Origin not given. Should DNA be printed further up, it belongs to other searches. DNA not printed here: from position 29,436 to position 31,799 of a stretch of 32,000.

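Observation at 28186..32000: Compact operon: radical-SAM activase, 688-aa glycyl radical enzyme, MFS sugar porter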

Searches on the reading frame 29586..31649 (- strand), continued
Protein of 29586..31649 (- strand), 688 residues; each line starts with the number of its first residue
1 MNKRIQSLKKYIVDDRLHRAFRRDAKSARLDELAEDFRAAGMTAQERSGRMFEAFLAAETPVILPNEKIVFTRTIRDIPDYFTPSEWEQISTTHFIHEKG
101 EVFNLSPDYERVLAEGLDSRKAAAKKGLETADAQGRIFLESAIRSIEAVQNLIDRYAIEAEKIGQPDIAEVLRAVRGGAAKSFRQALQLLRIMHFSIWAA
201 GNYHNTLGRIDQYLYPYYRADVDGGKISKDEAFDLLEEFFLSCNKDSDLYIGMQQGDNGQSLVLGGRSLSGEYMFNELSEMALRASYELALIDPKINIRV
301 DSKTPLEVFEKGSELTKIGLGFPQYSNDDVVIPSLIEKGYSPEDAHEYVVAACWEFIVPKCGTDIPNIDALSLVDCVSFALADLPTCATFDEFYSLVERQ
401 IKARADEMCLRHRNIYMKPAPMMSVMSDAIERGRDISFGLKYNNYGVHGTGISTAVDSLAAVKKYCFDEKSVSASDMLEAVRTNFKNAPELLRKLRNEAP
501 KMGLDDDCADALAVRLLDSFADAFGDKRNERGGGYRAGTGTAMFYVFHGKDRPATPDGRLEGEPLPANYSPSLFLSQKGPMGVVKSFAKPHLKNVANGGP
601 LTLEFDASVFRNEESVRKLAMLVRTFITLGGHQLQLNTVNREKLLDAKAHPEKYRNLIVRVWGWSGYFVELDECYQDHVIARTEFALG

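Call 71: search_protein_families(library=ncbifam, proteins=[L106:9484-10401:+, L136:10579-12009:+, L169:133-1626:+, L169:1720-2385:+, L167:3650-4903:+, L147:16502-17581:+, L114:6943-8154:+, L114:8148-9014:+, L088:11095-12015:+, L092:3539-5374:+], max_evalue=0.00001)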
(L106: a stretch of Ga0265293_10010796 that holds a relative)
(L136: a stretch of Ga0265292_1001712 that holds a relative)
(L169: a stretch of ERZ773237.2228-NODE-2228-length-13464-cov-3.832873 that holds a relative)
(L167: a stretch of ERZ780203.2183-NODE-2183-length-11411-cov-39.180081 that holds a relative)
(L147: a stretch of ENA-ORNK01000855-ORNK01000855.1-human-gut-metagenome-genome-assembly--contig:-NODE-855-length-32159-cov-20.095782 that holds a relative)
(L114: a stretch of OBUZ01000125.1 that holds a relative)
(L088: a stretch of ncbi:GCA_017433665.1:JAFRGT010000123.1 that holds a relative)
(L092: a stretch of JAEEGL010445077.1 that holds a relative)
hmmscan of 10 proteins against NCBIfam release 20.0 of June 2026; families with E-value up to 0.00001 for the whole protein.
L106:9484-10401:+ (306 aa): 20 families
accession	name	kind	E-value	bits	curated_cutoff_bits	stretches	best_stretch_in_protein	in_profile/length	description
TIGR01859.1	fruc_bis_ald_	equivalog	3.6e-54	184.4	343.05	1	13-283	5-251/282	class II fructose-1,6-bisphosphate aldolase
TIGR00167.1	cbbA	subfamily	1.8e-50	171.9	215.6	1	10-283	4-259/290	ketose-bisphosphate aldolase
NF005943.0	PRK07998.1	equivalog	2.5e-48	165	364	1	14-280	8-247/283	class II aldolase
NF009374.0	PRK12737.1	subfamily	2.9e-47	161.1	383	1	15-284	9-254/284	tagatose-bisphosphate aldolase subunit GatY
NF009497.0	PRK12857.1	equivalog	8.4e-47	159.7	423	1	12-285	6-255/284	class II fructose-1,6-bisphosphate aldolase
NF006042.0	PRK08185.1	subfamily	2.8e-45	154.9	405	1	13-281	6-251/287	hypothetical protein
NF006626.0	PRK09195.1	subfamily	5e-45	153.8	384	1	15-283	9-253/284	tagatose-bisphosphate aldolase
NF005288.0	PRK06806.1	equivalog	2.7e-42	144.9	396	1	11-285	5-253/281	class II fructose-bisphosphate aldolase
NF005284.0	PRK06801.1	equivalog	3.5e-42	144.7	406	1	12-295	6-265/286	ketose 1,6-bisphosphate aldolase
TIGR01858.1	tag_bisphos_ald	equivalog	3.6e-41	141.1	443.55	1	15-283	7-251/282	tagatose bisphosphate family class II aldolase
NF004493.0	PRK05835.1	equivalog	3.1e-34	118.6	558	1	14-243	7-215/307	class II fructose-bisphosphate aldolase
NF005590.0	PRK07315.1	equivalog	1.6e-33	116.3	443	1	97-282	82-252/293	class II fructose-bisphosphate aldolase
NF005481.0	PRK07084.1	equivalog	2.7e-32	112.3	511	1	8-244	11-232/324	class II fructose-bisphosphate aldolase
NF009375.0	PRK12738.1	equivalog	3e-30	105.4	542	1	16-280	10-250/286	tagatose-bisphosphate aldolase subunit KbaY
NF006376.0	PRK08610.1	equivalog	1.7e-29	103.4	527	1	24-280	18-251/286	class II fructose-bisphosphate aldolase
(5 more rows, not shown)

L136:10579-12009:+ (477 aa): 1 family
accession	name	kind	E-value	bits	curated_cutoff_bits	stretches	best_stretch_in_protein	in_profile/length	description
NF048012.1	SlpQosIsomSftI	equivalog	3.5e-44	151.3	700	1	52-450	41-431/443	sulfoquinovose isomerase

L169:133-1626:+ (498 aa): 7 families
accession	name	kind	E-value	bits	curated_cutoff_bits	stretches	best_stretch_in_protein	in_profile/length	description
NF003716.0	PRK05326.1-3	equivalog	1.7e-160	534.8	355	1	7-484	5-477/499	potassium/proton antiporter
NF003715.0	PRK05326.1-2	equivalog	1.2e-130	436.6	309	1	8-489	6-481/595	potassium/proton antiporter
NF003714.0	PRK05326.1-1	equivalog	1.5e-101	340.5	471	1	8-478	8-473/577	potassium/proton antiporter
TIGR00831.1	a_cpa1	equivalog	7.2e-21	74.3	279.6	1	10-394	2-403/525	Na+/H+ antiporter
TIGR00840.1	b_cpa1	equivalog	5.7e-12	44.8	251.25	1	63-417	70-435/559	sodium/hydrogen exchanger 3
NF007039.0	PRK09496.3-2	equivalog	1.1e-09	37.7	293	1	410-480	366-436/446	Trk system potassium transporter TrkA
NF007041.0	PRK09496.3-4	equivalog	2.1e-06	26.8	386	1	402-477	357-432/450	Trk system potassium transporter TrkA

L169:1720-2385:+ (222 aa): 0 families

L167:3650-4903:+ (418 aa): 0 families

L147:16502-17581:+ (360 aa): 23 families
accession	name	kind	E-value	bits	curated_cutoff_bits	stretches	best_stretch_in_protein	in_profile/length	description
TIGR00692.1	tdh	equivalog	2.1e-47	161.8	458.35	1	22-355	9-338/340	L-threonine 3-dehydrogenase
NF003808.0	PRK05396.1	equivalog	2.8e-46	158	380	1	23-355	12-338/341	L-threonine 3-dehydrogenase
NF041097.1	keto_inos_dh_IolM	equivalog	3.2e-44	151.1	450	1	16-355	32-387/389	scyllo-inosose 3-dehydrogenase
TIGR03989.1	Rxyl_3153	subfamily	4.4e-39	134.8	440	1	14-350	3-363/370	NDMA-dependent alcohol dehydrogenase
NF010344.0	PRK13771.1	subfamily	3.4e-34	118.3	349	1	13-284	1-259/334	putative alcohol dehydrogenase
TIGR03366.1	HpnZ_proposed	hypoth_equivalog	3.4e-32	111.9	328.1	1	33-281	2-254/315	putative phosphonate catabolism associated alcohol dehydrogenase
NF006940.0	PRK09422.1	equivalog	3.6e-32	111.7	344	1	13-283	1-263/338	alcohol dehydrogenase AdhP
NF007489.0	PRK10083.1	equivalog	6.9e-32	110.7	376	1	22-357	10-337/339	Zn-dependent oxidoreductase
TIGR03451.1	mycoS_dep_FDH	equivalog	1.8e-31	109.3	512.9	2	161-356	160-357/358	S-(hydroxymethyl)mycothiol dehydrogenase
TIGR02818.1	adh_III_F_hyde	equivalog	1.4e-27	96.8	543.95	2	139-352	143-363/368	S-(hydroxymethyl)glutathione dehydrogenase/class III alcohol dehydrogenase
NF047908.1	AldhRedAhr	equivalog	1.1e-26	93.6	470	1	24-350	16-327/335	NADPH-dependent aldehyde reductase Ahr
NF041172.1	AcrlCoa_red_Thmprot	equivalog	1.2e-25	90.2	500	1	13-283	1-259/334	acryloyl-CoA reductase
NF007642.0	PRK10309.1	equivalog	2.5e-25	89.5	550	1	13-305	1-288/347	galactitol-1-phosphate 5-dehydrogenase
NF007375.0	PRK09880.1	equivalog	1.3e-24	86.6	469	1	17-357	9-343/344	L-idonate 5-dehydrogenase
TIGR03201.1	dearomat_had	equivalog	4.6e-24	85.1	338.65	1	19-358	7-349/349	6-hydroxycyclohex-1-ene-1-carbonyl-CoA dehydrogenase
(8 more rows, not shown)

L114:6943-8154:+ (404 aa): 0 families

L114:8148-9014:+ (289 aa): 2 families
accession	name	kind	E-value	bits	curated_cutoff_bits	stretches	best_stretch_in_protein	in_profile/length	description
TIGR00571.1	dam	subfamily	1.6e-40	139.5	114.85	1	4-281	2-267/267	Dam family site-specific DNA-(adenine-N6)-methyltransferase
NF008152.0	PRK10904.1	equivalog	1.6e-14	53.9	441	1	7-197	8-192/271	adenine-specific DNA-methyltransferase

L088:11095-12015:+ (307 aa): 21 families
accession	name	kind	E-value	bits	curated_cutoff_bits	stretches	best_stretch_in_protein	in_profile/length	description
TIGR03168.1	1-PFK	subfamily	1.6e-89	299.8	216.4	1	2-298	1-300/305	hexose kinase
TIGR03828.1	pfkB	equivalog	3e-87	292.5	292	1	2-298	1-300/305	1-phosphofructokinase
NF041320.1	pfkB_Halo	equivalog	2.3e-52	178.3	400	1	1-279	1-274/302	1-phosphofructokinase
NF007068.0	PRK09513.1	equivalog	3.7e-45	154.5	432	1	2-279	5-283/312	1-phosphofructokinase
NF007632.0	PRK10294.1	equivalog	1.2e-41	143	353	1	2-282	4-287/310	6-phosphofructokinase II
NF010033.0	PRK13508.1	equivalog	2.5e-36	125.5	469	1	1-275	1-277/309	tagatose-6-phosphate kinase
TIGR01231.1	lacC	equivalog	5.3e-34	117.9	409.55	1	1-280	1-283/310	tagatose-6-phosphate kinase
TIGR02152.1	D_ribokin_bact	equivalog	9.7e-21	74.4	299.65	1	11-281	9-280/298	ribokinase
TIGR02198.1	rfaE_dom_I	equivalog_domain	8.8e-17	61.2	345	1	32-279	44-294/315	D-glycero-beta-D-manno-heptose-7-phosphate kinase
NF007321.0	PRK09813.1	equivalog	1.3e-13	51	247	1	199-279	173-252/261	fructoselysine 6-kinase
NF008353.0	PRK11142.1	equivalog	5.5e-11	42.5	341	1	12-279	14-281/307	ribokinase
TIGR04382.1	myo_inos_iolC_N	equivalog_domain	1e-10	41.4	300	1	201-281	209-289/309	5-dehydro-2-deoxygluconokinase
NF041332.1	KDG_KDGal_kin_Halo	equivalog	3.7e-10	39.8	440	1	203-279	213-289/320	bifunctional 2-dehydro-3-deoxygluconokinase/2-dehydro-3-deoxygalactonokinase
NF007416.0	PRK09954.1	equivalog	8e-10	38.2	561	1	177-285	235-343/362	sugar kinase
NF053626.1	RibKinHalex1628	equivalog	1e-09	38.3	330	1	209-283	199-274/293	ATP-dependent ribose-1-phosphate kinase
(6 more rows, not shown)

L092:3539-5374:+ (612 aa): 0 families

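Call 74: search_protein_representatives(protein=window:29586-31649:-)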
Query: 688 residues. Proteins with E-value up to 0.001 (for the whole library): 6830; up to 1e-10: 3760; up to 1e-30: 1793. The best 150 are listed.
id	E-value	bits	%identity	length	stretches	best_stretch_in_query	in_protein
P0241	7.6e-270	913.3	60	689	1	1-686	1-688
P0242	3.6e-216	736.0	52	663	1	7-686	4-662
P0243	4.3e-205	699.4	51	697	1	4-686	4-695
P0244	2.6e-201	686.9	59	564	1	1-543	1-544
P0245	3.7e-200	683.1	47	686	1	2-685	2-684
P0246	2.9e-194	663.6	47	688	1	1-687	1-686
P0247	1.3e-192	658.2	46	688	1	2-687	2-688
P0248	1.9e-190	651.0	48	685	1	48-685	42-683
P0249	4.9e-188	643.0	46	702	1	1-687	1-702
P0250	1.6e-184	631.4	46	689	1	1-686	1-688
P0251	9.1e-183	625.6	45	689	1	4-685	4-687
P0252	2.3e-172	591.2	54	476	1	214-685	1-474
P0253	6.1e-170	583.2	48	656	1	45-687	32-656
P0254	2.5e-162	558.1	53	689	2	3-451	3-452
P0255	3.5e-162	557.6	55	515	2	290-685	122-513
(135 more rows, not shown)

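Call 82: find_encoding_contigs(protein=P0108, flank=10000, max_places=2)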
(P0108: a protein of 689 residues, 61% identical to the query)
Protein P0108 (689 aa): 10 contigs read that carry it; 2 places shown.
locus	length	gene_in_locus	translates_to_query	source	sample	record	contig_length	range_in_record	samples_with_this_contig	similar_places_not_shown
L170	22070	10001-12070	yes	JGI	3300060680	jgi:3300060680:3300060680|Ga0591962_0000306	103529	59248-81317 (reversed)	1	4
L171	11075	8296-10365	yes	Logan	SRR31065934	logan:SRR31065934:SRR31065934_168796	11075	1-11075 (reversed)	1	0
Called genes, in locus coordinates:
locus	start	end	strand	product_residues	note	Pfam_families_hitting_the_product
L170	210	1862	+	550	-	PF12831:FAD_oxidored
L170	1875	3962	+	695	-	-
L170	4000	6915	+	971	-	PF00703:Glyco_hydro_2, PF02836:Glyco_hydro_2_C (weak)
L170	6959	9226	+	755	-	PF02065:Melibiase, PF17801:Melibiase_C (faint)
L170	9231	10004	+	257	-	PF13353:Fer4_12, PF04055:Radical_SAM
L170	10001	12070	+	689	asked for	PF02901:PFL-like, PF01228:Gly_radical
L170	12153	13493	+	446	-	PF00083:Sugar_tr, PF07690:MFS_1, PF03137:OATP (weak), PF07690:MFS_1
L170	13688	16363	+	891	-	-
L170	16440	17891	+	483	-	-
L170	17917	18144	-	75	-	-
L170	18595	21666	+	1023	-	PF13620:CarboxypepD_reg, PF13715:CarbopepD_reg_2, PF07715:Plug, PF00593:TonB_dep_Rec_b-barrel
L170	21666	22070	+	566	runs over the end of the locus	PF14322:SusD-like_3, PF07980:SusD_RagB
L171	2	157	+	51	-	?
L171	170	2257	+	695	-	-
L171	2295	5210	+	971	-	PF00703:Glyco_hydro_2, PF02836:Glyco_hydro_2_C (weak)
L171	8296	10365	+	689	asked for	PF02901:PFL-like, PF01228:Gly_radical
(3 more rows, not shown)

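Call 83: find_encoding_contigs(protein=P0094, flank=10000, max_places=2)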
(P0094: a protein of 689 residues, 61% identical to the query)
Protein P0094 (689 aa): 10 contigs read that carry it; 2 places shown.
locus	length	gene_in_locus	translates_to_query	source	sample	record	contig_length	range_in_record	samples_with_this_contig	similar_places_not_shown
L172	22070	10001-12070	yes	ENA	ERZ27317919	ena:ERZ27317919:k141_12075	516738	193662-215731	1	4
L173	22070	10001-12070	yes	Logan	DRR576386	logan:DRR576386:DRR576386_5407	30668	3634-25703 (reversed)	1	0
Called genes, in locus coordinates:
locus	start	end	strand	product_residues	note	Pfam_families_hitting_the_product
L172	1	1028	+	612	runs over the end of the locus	PF22842:Pel9A-like_beta_helix (weak), PF21231:GH141_M, PF13229:Beta_helix (faint)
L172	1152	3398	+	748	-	PF13802:Gal_mutarotas_2, PF01055:Glyco_hydro_31_2nd, PF21365:Glyco_hydro_31_3rd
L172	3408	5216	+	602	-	PF02607:B12-binding_2, PF02310:B12-binding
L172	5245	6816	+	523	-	PF00474:SSF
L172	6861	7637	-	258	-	PF02965:Met_synt_B12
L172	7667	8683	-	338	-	PF01208:URO-D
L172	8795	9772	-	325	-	PF00392:GntR, PF13377:Peripla_BP_3 (weak)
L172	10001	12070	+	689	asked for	PF02901:PFL-like, PF01228:Gly_radical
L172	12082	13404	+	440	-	PF00083:Sugar_tr, PF07690:MFS_1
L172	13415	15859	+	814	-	PF06439:3keto-disac_hyd, PF02018:CBM_4_9 (faint), PF22848:ASD1_dom, PF06964:Alpha-L-AF_C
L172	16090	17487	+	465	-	PF01833:TIG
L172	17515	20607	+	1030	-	PF13620:CarboxypepD_reg, PF13715:CarbopepD_reg_2, PF07715:Plug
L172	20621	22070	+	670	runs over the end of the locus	PF14322:SusD-like_3, PF07980:SusD_RagB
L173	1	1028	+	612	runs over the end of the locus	PF22842:Pel9A-like_beta_helix (weak), PF21231:GH141_M, PF13229:Beta_helix (faint)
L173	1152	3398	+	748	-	PF13802:Gal_mutarotas_2, PF01055:Glyco_hydro_31_2nd, PF21365:Glyco_hydro_31_3rd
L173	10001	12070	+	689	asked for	PF02901:PFL-like, PF01228:Gly_radical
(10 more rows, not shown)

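Call 84: find_encoding_contigs(protein=P0086, flank=10000, max_places=2)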
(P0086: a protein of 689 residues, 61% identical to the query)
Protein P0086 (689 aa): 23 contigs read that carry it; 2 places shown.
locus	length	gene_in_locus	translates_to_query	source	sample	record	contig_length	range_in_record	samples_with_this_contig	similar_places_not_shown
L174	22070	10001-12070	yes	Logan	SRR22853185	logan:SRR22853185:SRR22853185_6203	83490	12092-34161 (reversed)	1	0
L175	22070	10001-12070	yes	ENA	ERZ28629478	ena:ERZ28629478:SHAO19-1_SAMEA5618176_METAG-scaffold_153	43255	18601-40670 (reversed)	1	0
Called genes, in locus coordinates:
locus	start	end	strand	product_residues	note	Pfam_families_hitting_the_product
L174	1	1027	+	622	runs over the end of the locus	PF22842:Pel9A-like_beta_helix (weak), PF21231:GH141_M, PF13229:Beta_helix (faint)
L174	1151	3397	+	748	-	PF13802:Gal_mutarotas_2, PF01055:Glyco_hydro_31_2nd, PF21365:Glyco_hydro_31_3rd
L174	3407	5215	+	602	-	PF02607:B12-binding_2, PF02310:B12-binding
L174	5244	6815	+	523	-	PF00474:SSF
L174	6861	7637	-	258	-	PF02965:Met_synt_B12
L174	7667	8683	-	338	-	PF01208:URO-D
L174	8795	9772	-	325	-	PF00392:GntR, PF13377:Peripla_BP_3 (weak)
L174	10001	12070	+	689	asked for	PF02901:PFL-like, PF01228:Gly_radical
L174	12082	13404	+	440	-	PF00083:Sugar_tr, PF07690:MFS_1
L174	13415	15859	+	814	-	PF06439:3keto-disac_hyd, PF02018:CBM_4_9 (faint), PF22848:ASD1_dom, PF06964:Alpha-L-AF_C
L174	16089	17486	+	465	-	PF01833:TIG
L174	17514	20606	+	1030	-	PF13620:CarboxypepD_reg, PF13715:CarbopepD_reg_2, PF07715:Plug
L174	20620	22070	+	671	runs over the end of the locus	PF14322:SusD-like_3, PF07980:SusD_RagB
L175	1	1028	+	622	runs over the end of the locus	PF22842:Pel9A-like_beta_helix (weak), PF21231:GH141_M, PF13229:Beta_helix (faint)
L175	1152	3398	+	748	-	PF13802:Gal_mutarotas_2, PF01055:Glyco_hydro_31_2nd, PF21365:Glyco_hydro_31_3rd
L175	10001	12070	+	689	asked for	PF02901:PFL-like, PF01228:Gly_radical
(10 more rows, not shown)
